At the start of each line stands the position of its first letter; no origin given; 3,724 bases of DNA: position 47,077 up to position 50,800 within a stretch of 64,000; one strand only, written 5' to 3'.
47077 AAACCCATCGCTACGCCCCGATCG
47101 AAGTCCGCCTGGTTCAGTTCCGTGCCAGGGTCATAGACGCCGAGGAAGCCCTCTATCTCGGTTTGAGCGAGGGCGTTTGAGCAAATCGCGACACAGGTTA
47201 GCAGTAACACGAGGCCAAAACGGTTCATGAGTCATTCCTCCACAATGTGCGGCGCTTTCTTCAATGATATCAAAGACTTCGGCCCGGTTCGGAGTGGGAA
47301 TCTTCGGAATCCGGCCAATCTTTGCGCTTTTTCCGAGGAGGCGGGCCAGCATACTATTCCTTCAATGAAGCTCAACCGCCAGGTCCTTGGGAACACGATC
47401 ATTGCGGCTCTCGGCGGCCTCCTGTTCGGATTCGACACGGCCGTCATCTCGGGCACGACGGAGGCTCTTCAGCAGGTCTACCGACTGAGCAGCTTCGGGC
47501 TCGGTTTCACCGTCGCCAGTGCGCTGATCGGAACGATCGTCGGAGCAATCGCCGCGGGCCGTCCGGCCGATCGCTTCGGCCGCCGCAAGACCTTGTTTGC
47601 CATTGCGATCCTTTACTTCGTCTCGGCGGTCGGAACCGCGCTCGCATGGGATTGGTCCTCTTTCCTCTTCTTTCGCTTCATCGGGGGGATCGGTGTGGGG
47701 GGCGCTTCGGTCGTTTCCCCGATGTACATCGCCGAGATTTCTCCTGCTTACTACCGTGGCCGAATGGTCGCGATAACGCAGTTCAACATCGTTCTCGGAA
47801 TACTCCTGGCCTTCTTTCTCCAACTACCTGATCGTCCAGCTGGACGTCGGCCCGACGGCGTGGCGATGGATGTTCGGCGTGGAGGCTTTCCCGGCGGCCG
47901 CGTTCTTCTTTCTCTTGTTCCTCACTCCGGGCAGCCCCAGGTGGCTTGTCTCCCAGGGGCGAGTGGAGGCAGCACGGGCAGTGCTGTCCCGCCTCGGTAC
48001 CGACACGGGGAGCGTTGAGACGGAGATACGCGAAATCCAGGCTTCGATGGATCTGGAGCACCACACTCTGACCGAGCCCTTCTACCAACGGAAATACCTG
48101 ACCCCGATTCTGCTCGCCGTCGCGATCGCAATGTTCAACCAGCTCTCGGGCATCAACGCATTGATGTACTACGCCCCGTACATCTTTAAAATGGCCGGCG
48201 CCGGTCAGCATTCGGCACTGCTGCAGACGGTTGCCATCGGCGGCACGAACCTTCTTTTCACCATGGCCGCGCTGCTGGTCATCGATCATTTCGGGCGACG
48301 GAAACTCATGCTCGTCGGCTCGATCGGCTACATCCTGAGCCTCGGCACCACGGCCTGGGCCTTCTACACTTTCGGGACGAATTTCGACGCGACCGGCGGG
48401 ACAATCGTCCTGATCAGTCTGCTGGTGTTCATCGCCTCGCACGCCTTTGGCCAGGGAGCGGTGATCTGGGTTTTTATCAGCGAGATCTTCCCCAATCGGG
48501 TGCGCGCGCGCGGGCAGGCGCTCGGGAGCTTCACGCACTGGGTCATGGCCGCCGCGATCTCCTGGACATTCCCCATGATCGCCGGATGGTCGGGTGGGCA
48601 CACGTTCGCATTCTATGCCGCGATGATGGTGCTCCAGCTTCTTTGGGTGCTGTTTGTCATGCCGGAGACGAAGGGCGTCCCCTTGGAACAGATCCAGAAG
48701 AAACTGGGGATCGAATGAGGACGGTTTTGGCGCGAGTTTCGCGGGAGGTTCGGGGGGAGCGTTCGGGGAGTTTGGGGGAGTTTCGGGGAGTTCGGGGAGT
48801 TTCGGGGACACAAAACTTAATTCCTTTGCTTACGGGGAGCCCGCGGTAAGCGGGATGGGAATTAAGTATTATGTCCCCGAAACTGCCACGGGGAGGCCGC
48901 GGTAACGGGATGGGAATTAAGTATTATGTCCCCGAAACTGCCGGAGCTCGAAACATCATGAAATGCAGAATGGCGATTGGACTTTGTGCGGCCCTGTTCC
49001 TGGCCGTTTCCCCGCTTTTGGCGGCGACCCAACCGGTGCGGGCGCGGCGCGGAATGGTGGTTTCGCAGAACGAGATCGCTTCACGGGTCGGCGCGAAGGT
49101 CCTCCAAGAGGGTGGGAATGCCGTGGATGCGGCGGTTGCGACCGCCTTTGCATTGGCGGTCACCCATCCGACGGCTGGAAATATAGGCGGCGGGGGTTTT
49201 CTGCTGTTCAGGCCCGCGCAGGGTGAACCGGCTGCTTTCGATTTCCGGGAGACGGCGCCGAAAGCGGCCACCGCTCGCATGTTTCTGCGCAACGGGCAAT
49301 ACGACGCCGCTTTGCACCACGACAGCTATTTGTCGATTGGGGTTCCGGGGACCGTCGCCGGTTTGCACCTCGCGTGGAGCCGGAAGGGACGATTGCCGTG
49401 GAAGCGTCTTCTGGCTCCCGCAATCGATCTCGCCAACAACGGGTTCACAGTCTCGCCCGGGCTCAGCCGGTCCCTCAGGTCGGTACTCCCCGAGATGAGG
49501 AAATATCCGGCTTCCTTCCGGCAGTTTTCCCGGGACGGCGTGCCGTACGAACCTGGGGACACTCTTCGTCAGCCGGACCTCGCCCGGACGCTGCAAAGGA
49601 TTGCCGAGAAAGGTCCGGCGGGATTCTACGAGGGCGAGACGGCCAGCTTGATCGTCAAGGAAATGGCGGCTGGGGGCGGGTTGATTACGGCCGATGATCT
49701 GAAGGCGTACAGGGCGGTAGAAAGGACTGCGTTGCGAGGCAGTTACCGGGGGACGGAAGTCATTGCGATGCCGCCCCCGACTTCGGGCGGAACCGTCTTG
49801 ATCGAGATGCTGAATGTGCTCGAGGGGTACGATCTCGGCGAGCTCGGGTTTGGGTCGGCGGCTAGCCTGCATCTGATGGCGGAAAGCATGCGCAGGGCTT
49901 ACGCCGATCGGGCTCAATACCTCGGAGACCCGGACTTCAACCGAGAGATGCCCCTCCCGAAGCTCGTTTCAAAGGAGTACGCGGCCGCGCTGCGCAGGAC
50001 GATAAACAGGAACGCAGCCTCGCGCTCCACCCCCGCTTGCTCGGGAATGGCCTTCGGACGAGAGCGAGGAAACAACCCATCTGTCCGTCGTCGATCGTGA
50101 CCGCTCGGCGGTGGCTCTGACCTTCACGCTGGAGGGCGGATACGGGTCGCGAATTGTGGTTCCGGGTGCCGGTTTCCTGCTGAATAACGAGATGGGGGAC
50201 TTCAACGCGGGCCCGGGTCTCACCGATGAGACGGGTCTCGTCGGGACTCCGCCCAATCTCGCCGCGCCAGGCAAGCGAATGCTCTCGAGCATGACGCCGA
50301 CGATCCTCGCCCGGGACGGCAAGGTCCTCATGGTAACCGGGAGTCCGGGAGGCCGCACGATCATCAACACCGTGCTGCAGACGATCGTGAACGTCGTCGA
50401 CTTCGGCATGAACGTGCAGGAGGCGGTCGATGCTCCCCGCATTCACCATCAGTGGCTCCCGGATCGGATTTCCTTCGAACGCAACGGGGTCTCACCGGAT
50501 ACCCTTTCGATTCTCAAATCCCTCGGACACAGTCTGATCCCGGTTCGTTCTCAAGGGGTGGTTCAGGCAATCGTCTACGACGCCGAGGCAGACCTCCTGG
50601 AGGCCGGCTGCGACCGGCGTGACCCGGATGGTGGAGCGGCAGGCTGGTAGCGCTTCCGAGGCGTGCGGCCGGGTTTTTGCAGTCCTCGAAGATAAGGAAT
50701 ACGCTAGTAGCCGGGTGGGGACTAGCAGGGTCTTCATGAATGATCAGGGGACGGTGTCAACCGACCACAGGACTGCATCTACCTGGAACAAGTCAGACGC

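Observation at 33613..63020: Family of ~90-bp palindromic elements (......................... ... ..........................) sitting immediately 5' of genes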

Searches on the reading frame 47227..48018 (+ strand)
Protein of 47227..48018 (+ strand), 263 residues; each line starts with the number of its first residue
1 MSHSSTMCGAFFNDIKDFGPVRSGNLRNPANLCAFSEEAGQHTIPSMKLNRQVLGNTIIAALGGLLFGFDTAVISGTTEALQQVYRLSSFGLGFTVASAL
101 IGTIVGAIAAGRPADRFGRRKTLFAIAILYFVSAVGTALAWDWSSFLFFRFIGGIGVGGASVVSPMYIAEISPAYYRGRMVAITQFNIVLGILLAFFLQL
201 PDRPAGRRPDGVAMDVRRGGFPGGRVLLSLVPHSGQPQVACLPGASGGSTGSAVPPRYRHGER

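Call 42: search_protein_families(library=pfam, proteins=[window:47227-48018:+], max_evalue=0.00001)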
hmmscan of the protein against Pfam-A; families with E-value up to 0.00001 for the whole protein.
window:47227-48018:+ (263 aa): 3 families
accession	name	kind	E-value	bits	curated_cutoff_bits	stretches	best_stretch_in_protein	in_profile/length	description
PF00083.30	Sugar_tr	-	3.1e-33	115.8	22.3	1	57-199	2-158/452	Sugar (and other) transporter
PF07690.21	MFS_1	-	2.7e-15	56.6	33.4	1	61-198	2-140/347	Major Facilitator Superfamily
PF13347.12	MFS_2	-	5.1e-06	25.7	27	1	84-170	254-341/427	MFS/sugar transport protein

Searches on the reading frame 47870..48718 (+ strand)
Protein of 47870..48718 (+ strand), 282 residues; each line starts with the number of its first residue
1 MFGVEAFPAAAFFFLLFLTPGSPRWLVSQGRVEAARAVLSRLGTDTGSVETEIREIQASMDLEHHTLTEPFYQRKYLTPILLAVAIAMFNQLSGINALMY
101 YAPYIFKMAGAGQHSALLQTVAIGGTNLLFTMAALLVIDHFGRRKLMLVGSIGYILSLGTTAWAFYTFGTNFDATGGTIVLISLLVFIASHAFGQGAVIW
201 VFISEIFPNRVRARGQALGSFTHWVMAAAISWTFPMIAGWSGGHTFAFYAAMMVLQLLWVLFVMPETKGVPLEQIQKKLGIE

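Call 42: search_protein_families(library=pfam, proteins=[window:47870-48718:+], max_evalue=0.00001)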
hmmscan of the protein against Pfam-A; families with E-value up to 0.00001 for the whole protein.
window:47870-48718:+ (282 aa): 2 families
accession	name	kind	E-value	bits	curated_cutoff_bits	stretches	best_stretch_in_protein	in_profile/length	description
PF00083.30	Sugar_tr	-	7.5e-70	236.5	22.3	1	1-277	173-450/452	Sugar (and other) transporter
PF07690.21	MFS_1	-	5.7e-08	32.5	33.4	1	6-228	158-344/347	Major Facilitator Superfamily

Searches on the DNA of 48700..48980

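Call 13: search_rna_families(source=window, start=48700, end=48980, threshold=evalue, max_evalue=10)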
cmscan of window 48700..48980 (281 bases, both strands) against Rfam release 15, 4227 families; matches with E-value up to 10: 4.
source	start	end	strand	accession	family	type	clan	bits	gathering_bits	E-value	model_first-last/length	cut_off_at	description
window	48795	48887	+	RF04185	MIR2118_2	Gene; miRNA;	-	21.4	120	0.061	1-106/106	no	MIR2118_2 microRNA precursor family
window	48797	48885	-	RF01925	MIR1428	Gene; miRNA;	-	20.9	79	0.15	1-110/110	no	MIR1428 microRNA precursor family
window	48777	48957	+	RF04223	MIR2619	Gene; miRNA;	-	15.5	113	0.22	1-202/202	no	MIR2619 microRNA precursor family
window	48800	48882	-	RF04223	MIR2619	Gene; miRNA;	-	14.3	113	0.48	1-202/202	no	MIR2619 microRNA precursor family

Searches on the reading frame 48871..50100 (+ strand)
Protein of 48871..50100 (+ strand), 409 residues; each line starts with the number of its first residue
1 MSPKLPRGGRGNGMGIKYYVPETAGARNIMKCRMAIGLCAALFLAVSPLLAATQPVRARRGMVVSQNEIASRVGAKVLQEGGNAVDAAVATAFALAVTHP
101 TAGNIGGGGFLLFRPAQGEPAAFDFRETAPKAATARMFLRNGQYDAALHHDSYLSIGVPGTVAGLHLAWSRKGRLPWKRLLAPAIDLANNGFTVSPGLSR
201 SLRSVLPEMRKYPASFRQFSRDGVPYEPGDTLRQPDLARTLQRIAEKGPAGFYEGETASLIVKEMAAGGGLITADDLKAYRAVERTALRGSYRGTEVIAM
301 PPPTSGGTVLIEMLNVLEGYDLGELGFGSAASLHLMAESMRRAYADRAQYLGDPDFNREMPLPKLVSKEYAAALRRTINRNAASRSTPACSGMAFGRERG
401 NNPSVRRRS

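Call 42: search_protein_families(library=pfam, proteins=[window:48871-50100:+], max_evalue=0.00001)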
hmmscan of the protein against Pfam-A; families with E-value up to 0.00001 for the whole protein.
window:48871-50100:+ (409 aa): 1 family
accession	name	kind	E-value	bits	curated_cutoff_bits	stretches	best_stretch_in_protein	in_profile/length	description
PF01019.26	G_glu_transpept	-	2.2e-107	360.5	27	1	76-386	2-313/512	Gamma-glutamyltranspeptidase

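Call 56: find_homologous_proteins(query=window:48958-50100:+, max_evalue=1e-100)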
Query window:48958-50100:+ (380 aa): 4153 proteins with E <= 1e-100 among 8000 candidates; the best 120 are listed.
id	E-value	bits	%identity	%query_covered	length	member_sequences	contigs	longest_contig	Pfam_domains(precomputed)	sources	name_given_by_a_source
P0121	8.7e-247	836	100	100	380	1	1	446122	PF01019.28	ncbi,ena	-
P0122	1.0e-229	780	98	95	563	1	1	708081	PF01019.28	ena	-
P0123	1.2e-186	638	79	95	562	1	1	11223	PF01019.28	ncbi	-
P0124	4.8e-182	623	78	92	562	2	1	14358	PF01019.28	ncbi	-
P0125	1.2e-180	619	79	89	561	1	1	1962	PF01019.28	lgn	-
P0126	4.3e-162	558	70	93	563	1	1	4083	PF01019.28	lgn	-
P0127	1.0e-160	553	70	93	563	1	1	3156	PF01019.28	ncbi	-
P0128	8.0e-160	550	71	92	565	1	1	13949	PF01019.28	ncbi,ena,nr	ncbi:MAG TPA: gamma-glutamyltransferase [Vicinamibacterales bacterium]|nr:gamma-glutamyltransferase 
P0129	1.2e-159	550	69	94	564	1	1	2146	PF01019.28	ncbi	-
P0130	5.7e-159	547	72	89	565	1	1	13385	PF01019.28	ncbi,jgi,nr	ncbi:MAG: gamma-glutamyltransferase [Acidobacteria bacterium]|nr:gamma-glutamyltransferase [Acidobac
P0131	5.7e-159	547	72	89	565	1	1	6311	PF01019.28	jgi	-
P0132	5.8e-159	547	72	89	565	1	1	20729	PF01019.28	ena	-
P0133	7.1e-159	547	69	95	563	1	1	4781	PF01019.28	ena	-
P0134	1.2e-158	546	68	95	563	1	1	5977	PF01019.28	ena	-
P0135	2.2e-158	545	71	89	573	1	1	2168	PF01019.28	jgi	-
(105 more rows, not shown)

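Call 57: find_encoding_contigs(protein=P0121, flank=1500, max_places=2)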
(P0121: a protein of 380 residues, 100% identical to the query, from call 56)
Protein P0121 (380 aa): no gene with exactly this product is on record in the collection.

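Call 58: find_encoding_contigs(protein=P0123, flank=3000, max_places=2)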
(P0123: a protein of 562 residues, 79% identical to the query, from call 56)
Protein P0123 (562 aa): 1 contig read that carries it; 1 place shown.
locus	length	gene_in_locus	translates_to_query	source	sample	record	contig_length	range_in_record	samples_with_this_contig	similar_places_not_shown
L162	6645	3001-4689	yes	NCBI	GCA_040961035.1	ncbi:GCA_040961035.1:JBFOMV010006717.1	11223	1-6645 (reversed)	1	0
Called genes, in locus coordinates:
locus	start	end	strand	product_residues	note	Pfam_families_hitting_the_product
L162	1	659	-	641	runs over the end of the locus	PF16586:DUF5060, PF12904:Collagen_bind_2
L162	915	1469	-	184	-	PF13505:OMP_b-brl (weak)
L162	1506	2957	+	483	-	PF00083:Sugar_tr, PF07690:MFS_1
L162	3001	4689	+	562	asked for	PF01019:G_glu_transpept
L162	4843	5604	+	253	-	PF03372:Exo_endo_phos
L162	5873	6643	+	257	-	?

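Call 59: find_encoding_contigs(protein=P0124, flank=3000, max_places=2)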
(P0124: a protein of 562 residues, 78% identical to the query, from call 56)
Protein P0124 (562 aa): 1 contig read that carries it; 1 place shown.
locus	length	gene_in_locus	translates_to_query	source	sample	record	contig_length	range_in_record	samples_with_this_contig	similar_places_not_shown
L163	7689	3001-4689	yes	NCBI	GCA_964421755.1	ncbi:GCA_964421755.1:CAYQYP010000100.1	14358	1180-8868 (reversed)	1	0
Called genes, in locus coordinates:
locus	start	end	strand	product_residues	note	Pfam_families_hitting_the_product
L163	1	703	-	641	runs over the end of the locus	PF16586:DUF5060, PF12904:Collagen_bind_2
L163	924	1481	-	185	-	-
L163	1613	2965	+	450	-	PF00083:Sugar_tr, PF07690:MFS_1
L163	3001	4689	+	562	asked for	PF01019:G_glu_transpept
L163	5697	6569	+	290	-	PF03372:Exo_endo_phos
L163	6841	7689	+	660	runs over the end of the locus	PF00753:Lactamase_B, PF12706:Lactamase_B_2 (faint), PF23023:Anti-Pycsar_Apyc1 (faint), PF00753:Lactamase_B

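Call 62: find_encoding_contigs(protein=P0122, flank=1500, max_places=1)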
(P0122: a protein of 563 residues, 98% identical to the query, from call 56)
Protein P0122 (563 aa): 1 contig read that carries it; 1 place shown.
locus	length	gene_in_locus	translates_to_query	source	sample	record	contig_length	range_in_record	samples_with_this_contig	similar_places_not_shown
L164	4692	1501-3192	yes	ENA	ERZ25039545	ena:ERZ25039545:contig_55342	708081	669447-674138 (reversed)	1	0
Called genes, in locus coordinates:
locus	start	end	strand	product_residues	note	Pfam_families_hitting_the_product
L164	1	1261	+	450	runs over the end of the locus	PF00083:Sugar_tr, PF07690:MFS_1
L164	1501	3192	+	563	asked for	PF01019:G_glu_transpept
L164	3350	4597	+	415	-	PF07730:HisKA_3, PF02518:HATPase_c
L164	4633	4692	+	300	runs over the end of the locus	PF03372:Exo_endo_phos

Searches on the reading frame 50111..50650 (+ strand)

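Call 42: search_protein_families(library=pfam, proteins=[window:50111-50650:+], max_evalue=0.00001)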
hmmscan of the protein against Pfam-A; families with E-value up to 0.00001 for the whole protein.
window:50111-50650:+ (179 aa): 1 family
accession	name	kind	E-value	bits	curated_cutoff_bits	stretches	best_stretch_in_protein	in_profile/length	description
PF01019.26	G_glu_transpept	-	2.9e-51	175.3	27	1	2-171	343-510/512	Gamma-glutamyltranspeptidase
